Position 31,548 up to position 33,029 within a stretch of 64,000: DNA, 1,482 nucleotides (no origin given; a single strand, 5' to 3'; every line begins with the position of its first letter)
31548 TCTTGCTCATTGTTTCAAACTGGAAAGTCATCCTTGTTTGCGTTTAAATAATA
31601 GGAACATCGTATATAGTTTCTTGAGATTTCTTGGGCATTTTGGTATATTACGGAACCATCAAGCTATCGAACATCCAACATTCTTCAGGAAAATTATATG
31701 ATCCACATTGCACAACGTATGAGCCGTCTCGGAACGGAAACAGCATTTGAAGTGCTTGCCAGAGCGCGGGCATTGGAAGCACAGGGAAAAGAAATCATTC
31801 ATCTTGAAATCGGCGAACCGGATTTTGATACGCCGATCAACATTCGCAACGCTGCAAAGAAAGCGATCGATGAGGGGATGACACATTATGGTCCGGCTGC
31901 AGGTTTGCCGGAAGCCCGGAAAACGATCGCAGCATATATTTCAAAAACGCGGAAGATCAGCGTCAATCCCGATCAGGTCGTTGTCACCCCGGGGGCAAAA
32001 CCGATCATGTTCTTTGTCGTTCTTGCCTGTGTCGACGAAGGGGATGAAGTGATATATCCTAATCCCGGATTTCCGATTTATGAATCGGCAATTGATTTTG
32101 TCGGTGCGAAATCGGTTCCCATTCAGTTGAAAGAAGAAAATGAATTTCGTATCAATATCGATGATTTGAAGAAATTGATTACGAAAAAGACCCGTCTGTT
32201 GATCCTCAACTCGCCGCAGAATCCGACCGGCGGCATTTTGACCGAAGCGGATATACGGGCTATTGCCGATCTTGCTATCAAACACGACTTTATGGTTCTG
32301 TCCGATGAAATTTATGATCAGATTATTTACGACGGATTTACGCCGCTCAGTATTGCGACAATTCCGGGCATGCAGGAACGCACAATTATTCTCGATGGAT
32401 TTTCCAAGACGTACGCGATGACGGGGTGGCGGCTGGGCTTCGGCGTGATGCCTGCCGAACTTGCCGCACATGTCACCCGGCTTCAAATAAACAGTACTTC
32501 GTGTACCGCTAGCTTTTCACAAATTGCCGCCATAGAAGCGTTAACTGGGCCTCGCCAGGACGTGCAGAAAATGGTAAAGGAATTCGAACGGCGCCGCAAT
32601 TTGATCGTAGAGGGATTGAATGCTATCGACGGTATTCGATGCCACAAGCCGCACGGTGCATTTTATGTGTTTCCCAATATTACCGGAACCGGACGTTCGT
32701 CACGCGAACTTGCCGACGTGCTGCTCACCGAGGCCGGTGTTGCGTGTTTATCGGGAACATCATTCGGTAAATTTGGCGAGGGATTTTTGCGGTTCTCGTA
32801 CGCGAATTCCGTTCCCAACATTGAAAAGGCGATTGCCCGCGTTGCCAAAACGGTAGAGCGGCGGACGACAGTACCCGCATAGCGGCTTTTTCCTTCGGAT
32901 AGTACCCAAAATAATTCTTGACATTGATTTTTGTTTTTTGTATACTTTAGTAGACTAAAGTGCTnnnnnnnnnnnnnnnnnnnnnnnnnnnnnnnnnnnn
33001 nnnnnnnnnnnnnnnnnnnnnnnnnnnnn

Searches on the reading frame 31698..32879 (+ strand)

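Call 3: search_protein_families(library=pfam, proteins=[window:31698-32879:+])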
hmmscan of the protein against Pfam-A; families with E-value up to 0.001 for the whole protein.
window:31698-32879:+ (394 aa): 4 families
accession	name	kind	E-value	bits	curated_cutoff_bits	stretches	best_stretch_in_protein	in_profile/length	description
PF00155.27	Aminotran_1_2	-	4.2e-73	247.1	19.7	1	32-381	2-360/361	Aminotransferase class I and II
PF01041.23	DegT_DnrJ_EryC1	-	1.6e-06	28.1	19.8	1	94-203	43-145/360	DegT/DnrJ/EryC1/StrS aminotransferase family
PF01053.26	Cys_Met_Meta_PP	-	1.5e-05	24.2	27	1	104-204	80-174/381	Cys/Met metabolism PLP-dependent enzyme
PF00266.25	Aminotran_5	-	7e-05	22.4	21.5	0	89-203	58-175/371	Aminotransferase class-V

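Call 4: search_protein_families(library=ncbifam, proteins=[window:31698-32879:+])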
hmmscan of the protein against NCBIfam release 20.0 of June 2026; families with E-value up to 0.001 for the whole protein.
window:31698-32879:+ (394 aa): 81 families (the best 25 are shown)
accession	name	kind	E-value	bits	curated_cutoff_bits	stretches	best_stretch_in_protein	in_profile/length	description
NF005816.0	PRK07682.1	equivalog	3.2e-105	351.9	620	1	26-390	24-387/390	aminotransferase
NF041091.1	asp_aminotase_Arch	equivalog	5.9e-105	351.2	550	1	10-385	6-374/376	aspartate aminotransferase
NF041364.1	GntC_guanitoxin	equivalog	1.7e-103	346.3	415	1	36-384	3-355/356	guanitoxin biosynthesis PLP-dependent (S)-gamma-hydroxy-L-arginine cyclodehydratase GntC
NF006229.0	PRK08361.1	equivalog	5.6e-102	341.7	624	1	4-387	10-389/391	aspartate aminotransferase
NF004769.0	PRK06107.1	equivalog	1.2e-100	337.1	617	1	3-387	5-399/402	aspartate transaminase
NF005817.0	PRK07683.1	equivalog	4.3e-97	325.2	575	1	27-389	24-384/387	aminotransferase A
NF004975.0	PRK06348.1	equivalog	2.2e-90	303.5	549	1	14-384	12-381/384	pyridoxal phosphate-dependent aminotransferase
NF004770.0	PRK06108.1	subfamily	3.5e-89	299.4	422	1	29-388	34-394/396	pyridoxal phosphate-dependent aminotransferase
NF006230.0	PRK08363.1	equivalog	1.5e-85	287.4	534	1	17-390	16-396/398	alanine aminotransferase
NF006756.0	PRK09276.1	subfamily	1.1e-84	284.6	507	1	2-384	2-384/387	LL-diaminopimelate aminotransferase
NF005588.0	PRK07309.1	equivalog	3.1e-83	279.9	576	1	32-388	31-388/391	pyridoxal phosphate-dependent aminotransferase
TIGR03540.1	DapC_direct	equivalog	7.9e-83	278.5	593.25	1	5-384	3-382/383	LL-diaminopimelate aminotransferase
NF006514.0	PRK08960.1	equivalog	5.5e-80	269.1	554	1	4-387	5-386/388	pyridoxal phosphate-dependent aminotransferase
NF005601.0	PRK07337.1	equivalog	1.8e-78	264.4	496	1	2-386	6-392/394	pyridoxal phosphate-dependent aminotransferase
NF005855.0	PRK07777.1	equivalog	6.6e-75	252.9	553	1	17-386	15-388/391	pyridoxal phosphate-dependent aminotransferase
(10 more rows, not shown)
